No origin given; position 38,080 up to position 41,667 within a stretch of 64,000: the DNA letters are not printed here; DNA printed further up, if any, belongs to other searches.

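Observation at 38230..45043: Convergent pair of storage-carbohydrate genes: CBM20-TPS-TPP fusion next to an isoamylase with an unusual tail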

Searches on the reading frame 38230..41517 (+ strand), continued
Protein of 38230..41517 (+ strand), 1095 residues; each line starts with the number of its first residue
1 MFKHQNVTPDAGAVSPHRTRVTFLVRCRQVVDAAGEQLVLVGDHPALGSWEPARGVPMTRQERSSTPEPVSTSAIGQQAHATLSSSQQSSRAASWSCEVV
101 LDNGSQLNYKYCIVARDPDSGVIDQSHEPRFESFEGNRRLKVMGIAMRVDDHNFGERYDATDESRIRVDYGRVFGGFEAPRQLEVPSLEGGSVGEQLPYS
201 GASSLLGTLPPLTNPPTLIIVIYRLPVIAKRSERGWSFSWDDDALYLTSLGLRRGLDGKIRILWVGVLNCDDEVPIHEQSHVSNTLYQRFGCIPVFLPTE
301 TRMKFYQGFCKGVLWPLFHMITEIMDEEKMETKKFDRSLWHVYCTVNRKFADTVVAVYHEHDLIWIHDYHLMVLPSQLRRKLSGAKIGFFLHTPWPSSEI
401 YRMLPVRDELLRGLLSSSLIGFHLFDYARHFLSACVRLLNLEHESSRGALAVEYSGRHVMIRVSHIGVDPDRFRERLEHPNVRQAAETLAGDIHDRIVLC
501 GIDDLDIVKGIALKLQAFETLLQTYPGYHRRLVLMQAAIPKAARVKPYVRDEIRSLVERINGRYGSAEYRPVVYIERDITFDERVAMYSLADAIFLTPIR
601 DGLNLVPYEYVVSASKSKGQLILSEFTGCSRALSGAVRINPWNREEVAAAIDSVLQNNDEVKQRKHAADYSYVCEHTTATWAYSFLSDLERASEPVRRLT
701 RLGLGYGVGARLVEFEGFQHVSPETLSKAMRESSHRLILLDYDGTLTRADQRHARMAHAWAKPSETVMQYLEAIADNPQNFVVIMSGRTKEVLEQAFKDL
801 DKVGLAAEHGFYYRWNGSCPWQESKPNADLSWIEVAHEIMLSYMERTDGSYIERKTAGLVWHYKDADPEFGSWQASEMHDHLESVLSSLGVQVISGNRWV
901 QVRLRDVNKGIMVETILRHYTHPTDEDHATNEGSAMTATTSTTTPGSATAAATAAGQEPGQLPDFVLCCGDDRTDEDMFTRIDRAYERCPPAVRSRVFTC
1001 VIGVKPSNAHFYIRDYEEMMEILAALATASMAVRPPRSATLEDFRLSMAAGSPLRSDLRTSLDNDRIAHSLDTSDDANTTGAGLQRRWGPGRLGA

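Call 42: list_cluster_members(proteins=[P0152, P0031, P0150, P0035])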
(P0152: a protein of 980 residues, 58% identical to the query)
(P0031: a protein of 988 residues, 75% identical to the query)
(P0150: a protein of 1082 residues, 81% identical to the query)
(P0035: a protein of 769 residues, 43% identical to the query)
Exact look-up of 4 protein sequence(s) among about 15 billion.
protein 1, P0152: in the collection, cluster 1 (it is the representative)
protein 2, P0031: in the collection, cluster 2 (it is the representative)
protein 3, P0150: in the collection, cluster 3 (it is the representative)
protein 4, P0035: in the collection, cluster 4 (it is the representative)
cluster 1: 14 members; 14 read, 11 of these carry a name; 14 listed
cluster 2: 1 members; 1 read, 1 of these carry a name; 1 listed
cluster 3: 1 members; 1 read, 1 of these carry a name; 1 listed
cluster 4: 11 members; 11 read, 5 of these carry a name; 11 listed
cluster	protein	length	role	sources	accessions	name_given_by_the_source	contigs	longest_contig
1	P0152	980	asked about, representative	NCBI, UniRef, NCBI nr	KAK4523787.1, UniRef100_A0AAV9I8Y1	hypothetical protein GAYE_SCF00G1683 [Galdieria yellowstonensis] | CBM20 domain-containing protein n=1 Tax=Galdieria yellowstonensis TaxID=3028027 ...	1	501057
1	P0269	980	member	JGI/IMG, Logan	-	trehalose 6-phosphate synthase/phosphatase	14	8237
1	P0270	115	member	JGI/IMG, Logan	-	trehalose 6-phosphate synthase/phosphatase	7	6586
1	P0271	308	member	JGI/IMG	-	trehalose 6-phosphate synthase/phosphatase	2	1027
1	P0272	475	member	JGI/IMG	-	trehalose 6-phosphate synthase/phosphatase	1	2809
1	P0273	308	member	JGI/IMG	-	trehalose 6-phosphate synthase/phosphatase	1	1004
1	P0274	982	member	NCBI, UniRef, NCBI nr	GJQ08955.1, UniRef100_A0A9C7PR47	hypothetical protein GpartN1_g746.t1 [Galdieria partita] | CBM20 domain-containing protein n=1 Tax=Galdieria partita TaxID=83374 ...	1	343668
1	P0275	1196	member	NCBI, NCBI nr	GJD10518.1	Alpha,alpha-trehalose-phosphate synthase [UDP-forming] 5 [Galdieria sulphuraria]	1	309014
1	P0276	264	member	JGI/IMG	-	trehalose 6-phosphate synthase/phosphatase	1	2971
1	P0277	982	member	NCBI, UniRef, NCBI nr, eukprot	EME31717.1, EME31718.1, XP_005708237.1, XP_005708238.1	alpha,alpha-trehalose-phosphate synthase (UDP-forming) isoform 2 [Galdieria sulphuraria] | Alpha,alpha-trehalose-phosphate synthase (UDP-forming) isoform 1 n=1 Tax=Galdieria ... | alpha,alpha-trehalose-phosphate synthase (UDP-forming) isoform 1 [Galdieria sulphuraria]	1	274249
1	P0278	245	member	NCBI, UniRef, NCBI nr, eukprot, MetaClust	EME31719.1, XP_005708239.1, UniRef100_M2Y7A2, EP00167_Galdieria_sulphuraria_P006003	uncharacterized protein Gasu_10970 [Galdieria sulphuraria] | Protein RER1 n=1 Tax=Galdieria sulphuraria TaxID=130081 RepID=M2Y7A2_GALSU | XP_005708239.1 hypothetical protein Gasu_10970 [Galdieria sulphuraria]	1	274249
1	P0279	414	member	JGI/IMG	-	-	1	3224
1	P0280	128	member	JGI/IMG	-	-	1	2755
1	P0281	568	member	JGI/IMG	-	-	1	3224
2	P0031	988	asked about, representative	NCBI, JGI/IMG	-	isoamylase/glycogen operon protein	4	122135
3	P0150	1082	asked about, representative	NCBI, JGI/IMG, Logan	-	trehalose 6-phosphate synthase/phosphatase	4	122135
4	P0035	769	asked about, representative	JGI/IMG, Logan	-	-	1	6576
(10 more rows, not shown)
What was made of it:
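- In the same cluster listing EME31719.1 is Gasu_10970 (call 42).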

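Call 59: search_protein_families(library=ncbifam, proteins=[window:38230-41517:+], max_evalue=0.00001)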
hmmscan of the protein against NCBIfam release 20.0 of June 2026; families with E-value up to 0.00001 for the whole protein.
window:38230-41517:+ (1095 aa): 6 families
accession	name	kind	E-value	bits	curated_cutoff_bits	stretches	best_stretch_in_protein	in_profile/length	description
NF011071.0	PRK14501.1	equivalog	4.2e-179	597.2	634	2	218-919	4-669/729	bifunctional alpha,alpha-trehalose-phosphate synthase (UDP-forming)/trehalose-phosphatase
TIGR02400.1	trehalose_OtsA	equivalog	8.6e-121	403.8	564.85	1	218-690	2-455/456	alpha,alpha-trehalose-phosphate synthase (UDP-forming)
TIGR02398.1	gluc_glyc_Psyn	equivalog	1e-76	258.5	569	1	264-690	44-481/487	glucosylglycerol-phosphate synthase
NF007513.0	PRK10117.1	equivalog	1.4e-67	228.6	759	1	299-692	70-454/474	alpha,alpha-trehalose-phosphate synthase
TIGR00685.1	T6PP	equivalog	2.4e-34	119.3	68.05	1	735-1027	3-249/250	trehalose-phosphatase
TIGR01484.1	HAD-SF-IIB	subfamily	2.8e-16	60.2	41.8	1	737-921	1-193/221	HAD-IIB family hydrolase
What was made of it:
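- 38881..40299 (+): GT20 glycosyltransferase domain (aa 218-690). It is class-II-like: DDLD replaces OtsA ERLD (Arg262 to Asp) and Met363 becomes Leu. Below the TIGR02400 and NF011071 equivalog cut-offs (call 59).
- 40444..41271 (+): HAD-type sugar-phosphate phosphatase domain (aa 739-1014) with an intact DxDxT motif (LLDYDGT, aa 739-745). TIGR00685 scores 119 bits against a cut-off of 68 (call 59).
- On Trehalose-6-phosphate synthase (OtsA equivalog): TIGR02400 scores 403.8 vs 564.85 bits, NF011071 597.2 vs 634 and NF007513 228.6 vs 759 (call 59).
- On HAD-type trehalose-phosphatase-like domain: TIGR00685 scores 119.3 vs 68.05 bits (call 59).
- It falls below the OtsA equivalog cut-offs: 404 vs 565 bits and 597 vs 634 bits (call 59). 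The trehalose-phosphatase model passes its cut-off (call 59). It lies below both OtsA equivalog cut-offs (call 59).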
